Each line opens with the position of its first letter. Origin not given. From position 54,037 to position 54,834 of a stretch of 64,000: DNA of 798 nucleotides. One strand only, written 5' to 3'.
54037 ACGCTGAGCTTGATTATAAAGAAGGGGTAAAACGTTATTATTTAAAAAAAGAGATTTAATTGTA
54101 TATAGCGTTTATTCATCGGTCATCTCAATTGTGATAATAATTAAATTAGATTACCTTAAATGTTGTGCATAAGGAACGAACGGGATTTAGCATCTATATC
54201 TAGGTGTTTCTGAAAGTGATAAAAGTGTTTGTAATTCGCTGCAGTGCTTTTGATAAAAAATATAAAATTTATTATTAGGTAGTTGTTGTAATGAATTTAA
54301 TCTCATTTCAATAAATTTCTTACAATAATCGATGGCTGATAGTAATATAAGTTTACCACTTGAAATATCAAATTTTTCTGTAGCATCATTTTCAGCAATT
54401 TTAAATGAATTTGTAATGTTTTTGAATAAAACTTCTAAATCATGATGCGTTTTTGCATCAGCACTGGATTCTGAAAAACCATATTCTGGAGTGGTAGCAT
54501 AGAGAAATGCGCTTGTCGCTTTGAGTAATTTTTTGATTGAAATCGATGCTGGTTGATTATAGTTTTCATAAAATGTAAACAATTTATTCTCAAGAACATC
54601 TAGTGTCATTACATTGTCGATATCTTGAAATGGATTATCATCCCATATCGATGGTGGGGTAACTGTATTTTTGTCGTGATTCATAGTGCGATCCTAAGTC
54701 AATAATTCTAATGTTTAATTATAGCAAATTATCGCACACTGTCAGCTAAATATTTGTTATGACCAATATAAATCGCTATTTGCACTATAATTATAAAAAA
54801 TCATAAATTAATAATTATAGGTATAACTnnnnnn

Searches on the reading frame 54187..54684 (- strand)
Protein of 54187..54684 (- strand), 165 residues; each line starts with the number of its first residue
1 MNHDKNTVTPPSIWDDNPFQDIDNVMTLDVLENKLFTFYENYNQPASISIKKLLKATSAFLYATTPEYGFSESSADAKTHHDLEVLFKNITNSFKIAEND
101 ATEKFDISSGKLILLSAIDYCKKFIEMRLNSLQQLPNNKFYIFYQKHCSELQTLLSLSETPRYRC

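Call 3: search_protein_families(library=pfam, proteins=[window:54187-54684:-], max_evalue=10)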
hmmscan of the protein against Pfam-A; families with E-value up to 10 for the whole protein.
window:54187-54684:- (165 aa): 1 family
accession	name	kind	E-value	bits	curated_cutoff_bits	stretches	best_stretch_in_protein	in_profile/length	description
PF09687.15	PRESAN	-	0.83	10.6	23.7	1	81-148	43-97/125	Plasmodium RESA N-terminal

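Call 4: search_protein_families(library=ncbifam, proteins=[window:54187-54684:-], max_evalue=10)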
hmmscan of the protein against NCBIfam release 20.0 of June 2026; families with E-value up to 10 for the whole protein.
window:54187-54684:- (165 aa): 0 families

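Call 54: find_homologous_proteins(query=A4, max_evalue=0.001)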
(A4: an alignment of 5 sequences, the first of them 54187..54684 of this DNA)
Query A4 (5 sequences) (165 aa, profile of the alignment): 11 proteins with E <= 0.001 among 2227 candidates.
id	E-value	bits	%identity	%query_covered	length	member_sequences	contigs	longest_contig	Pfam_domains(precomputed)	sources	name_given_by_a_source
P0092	1.8e-71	257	100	100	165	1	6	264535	-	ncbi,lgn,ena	-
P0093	2.4e-68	247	63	100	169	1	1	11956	-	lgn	-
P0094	1.6e-56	209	25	81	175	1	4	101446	-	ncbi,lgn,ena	-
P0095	1.1e-52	196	23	70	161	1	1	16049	-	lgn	-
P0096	6.2e-49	184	27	80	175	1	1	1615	-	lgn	-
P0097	7.7e-48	180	25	78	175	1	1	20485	-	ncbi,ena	-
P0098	1.1e-44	170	22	70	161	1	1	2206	-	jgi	jgi:uncharacterized protein YuzB (UPF0349 family)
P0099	2.7e-37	146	30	84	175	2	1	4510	-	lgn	-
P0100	4.0e-36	142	29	21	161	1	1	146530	-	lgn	-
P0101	5.4e-36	142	25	79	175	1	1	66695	-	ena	-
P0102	7.5e-36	141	68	67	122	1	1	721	-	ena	-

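Call 55: search_solved_structures(query=A4, max_evalue=10)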
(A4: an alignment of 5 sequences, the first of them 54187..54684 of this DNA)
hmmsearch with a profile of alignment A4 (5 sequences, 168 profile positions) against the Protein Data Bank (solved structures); distinct sequences matched with E-value up to 10: 4.
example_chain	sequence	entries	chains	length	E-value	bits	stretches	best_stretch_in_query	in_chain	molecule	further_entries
7uuw_G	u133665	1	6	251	0.17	14.9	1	71-135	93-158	Alpha-catenin-like protein hmp-1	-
1pu1_A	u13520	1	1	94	0.23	14.5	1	55-91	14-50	Hypothetical protein MTH677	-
3k6j_A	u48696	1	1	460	0.65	13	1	39-117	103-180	Protein F01G10.3, confirmed by transcript evidence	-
2h1o_E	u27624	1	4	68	2.2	11.3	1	64-99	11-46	Trafficking protein A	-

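Call 56: find_encoding_contigs(protein=P0100, flank=5000, max_places=2)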
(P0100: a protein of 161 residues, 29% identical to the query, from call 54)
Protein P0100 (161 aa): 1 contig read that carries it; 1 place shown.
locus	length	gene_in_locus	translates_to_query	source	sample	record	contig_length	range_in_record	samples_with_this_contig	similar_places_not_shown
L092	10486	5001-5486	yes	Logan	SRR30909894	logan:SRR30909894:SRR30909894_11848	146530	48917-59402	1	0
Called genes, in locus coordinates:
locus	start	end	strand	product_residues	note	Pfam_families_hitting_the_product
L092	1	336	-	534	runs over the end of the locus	-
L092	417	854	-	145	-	-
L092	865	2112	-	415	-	PF00817:IMS, PF21999:IMS_HHH_1 (weak), PF11799:IMS_C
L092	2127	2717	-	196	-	PF00717:Peptidase_S24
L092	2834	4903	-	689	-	PF00069:Pkinase (faint), PF07714:PK_Tyr_Ser-Thr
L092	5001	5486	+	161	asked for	-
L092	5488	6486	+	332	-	PF01180:DHO_dh, PF03060:NMO (weak)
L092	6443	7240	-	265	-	-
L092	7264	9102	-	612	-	PF13230:GATase_4 (weak), PF13522:GATase_6, PF13537:GATase_7, PF01380:SIS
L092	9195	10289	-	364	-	-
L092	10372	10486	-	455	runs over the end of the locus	PF00483:NTP_transferase, PF01128:IspD, PF01983:CofC (weak), PF12804:NTP_transf_3, PF25084:LbH_EIF2B, PF00132:Hexapep, PF25087:GMPPB_C, PF00132:Hexapep, +1 more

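Call 57: find_encoding_contigs(protein=P0101, flank=5000, max_places=2)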
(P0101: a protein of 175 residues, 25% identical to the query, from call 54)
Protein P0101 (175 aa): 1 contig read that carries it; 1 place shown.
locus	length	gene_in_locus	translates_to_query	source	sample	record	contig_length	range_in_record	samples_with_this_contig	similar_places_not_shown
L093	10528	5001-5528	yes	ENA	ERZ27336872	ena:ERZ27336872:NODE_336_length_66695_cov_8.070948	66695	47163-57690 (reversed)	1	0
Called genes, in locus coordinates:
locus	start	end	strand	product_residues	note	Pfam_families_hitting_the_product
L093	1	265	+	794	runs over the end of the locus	PF12796:Ank_2, PF00023:Ank (faint), PF28184:T4SS_Ceg32 (faint)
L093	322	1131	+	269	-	PF13855:LRR_8 (faint), PF23598:LRR_14, PF12799:LRR_4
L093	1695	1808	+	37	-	-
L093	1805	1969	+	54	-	-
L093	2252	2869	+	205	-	-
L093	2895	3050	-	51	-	-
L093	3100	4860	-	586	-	-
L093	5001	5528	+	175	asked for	-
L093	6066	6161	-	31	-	-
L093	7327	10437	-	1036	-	-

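Call 58: find_encoding_contigs(protein=P0097, flank=5000, max_places=2)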
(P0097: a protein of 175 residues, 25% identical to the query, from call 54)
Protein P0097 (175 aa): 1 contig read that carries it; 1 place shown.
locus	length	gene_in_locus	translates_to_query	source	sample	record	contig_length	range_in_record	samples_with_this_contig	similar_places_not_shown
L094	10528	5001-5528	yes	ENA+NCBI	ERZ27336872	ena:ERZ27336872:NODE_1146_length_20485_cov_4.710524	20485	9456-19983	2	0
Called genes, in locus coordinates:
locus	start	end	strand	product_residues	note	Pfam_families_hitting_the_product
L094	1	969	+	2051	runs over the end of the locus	PF12256:TcdB_toxin_midN, PF12255:TcdB_toxin_midC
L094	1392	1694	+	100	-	PF22483:Mu-transpos_C_2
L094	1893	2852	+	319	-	-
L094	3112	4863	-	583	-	-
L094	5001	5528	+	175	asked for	-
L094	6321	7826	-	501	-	-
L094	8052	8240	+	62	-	-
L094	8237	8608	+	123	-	PF01526:DDE_Tnp_Tn3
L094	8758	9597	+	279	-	-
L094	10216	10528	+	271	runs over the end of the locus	?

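Call 76: search_protein_families(library=padloc, proteins=[window:54187-54684:-], max_evalue=1)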
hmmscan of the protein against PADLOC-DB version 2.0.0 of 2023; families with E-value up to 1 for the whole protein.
window:54187-54684:- (165 aa): 0 families
